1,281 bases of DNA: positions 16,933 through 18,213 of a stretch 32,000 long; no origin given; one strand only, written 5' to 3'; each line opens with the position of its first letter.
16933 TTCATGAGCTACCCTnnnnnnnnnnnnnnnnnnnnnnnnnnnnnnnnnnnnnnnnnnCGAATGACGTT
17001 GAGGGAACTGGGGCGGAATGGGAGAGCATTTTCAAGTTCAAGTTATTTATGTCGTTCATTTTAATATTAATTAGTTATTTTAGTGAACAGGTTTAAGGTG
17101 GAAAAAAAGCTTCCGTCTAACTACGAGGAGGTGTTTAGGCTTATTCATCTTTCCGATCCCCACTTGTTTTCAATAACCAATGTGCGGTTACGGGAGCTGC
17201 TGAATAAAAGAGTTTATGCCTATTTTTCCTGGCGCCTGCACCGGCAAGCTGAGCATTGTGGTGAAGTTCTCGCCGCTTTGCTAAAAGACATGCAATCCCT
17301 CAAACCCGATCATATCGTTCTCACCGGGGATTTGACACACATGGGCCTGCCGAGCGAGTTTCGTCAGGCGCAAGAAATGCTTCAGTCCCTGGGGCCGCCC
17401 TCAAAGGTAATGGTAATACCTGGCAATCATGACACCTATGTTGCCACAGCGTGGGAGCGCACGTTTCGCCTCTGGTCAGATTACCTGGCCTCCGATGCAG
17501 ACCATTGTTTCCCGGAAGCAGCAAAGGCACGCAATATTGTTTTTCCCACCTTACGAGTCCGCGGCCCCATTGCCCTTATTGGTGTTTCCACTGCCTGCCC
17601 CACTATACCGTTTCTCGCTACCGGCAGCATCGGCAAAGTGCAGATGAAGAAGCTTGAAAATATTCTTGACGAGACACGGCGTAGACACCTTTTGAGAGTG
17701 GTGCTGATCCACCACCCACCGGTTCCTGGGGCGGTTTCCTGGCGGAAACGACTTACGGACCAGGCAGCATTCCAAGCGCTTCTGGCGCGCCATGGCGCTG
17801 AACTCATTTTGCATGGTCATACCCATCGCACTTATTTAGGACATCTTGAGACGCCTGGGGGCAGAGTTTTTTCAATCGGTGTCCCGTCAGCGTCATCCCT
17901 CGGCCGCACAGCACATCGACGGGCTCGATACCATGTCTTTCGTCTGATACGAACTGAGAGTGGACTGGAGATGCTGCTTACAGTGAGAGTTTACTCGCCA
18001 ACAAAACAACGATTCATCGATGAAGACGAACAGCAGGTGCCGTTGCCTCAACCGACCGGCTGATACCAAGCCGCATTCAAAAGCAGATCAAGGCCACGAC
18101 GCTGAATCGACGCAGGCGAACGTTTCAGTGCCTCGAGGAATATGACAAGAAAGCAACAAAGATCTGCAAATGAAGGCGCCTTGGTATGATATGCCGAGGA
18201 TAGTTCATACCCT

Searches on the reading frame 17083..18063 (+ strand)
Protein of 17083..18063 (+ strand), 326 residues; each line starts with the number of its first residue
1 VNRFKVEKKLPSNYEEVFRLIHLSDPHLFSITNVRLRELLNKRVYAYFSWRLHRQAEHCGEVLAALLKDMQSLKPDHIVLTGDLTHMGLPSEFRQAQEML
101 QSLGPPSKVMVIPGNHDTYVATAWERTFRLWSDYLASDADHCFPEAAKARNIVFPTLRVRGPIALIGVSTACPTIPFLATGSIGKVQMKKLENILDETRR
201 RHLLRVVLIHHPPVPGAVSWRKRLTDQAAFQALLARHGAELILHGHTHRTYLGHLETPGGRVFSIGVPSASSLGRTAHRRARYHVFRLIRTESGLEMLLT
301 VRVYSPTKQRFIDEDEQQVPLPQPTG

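Call 64: search_protein_families(library=pfam, proteins=[window:17083-18063:+])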
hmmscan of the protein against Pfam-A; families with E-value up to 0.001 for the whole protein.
window:17083-18063:+ (326 aa): 3 families
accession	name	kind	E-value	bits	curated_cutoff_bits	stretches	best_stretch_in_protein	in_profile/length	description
PF00149.33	Metallophos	-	6.1e-18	66.4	21.5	1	18-249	1-190/191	Calcineurin-like phosphoesterase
PF12850.12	Metallophos_2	-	4.1e-07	30.6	27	1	59-252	12-121/154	Calcineurin-like phosphoesterase superfamily domain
PF10096.14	DUF2334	-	1.3e-05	25.4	26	0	187-250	17-78/203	Uncharacterized protein conserved in bacteria (DUF2334)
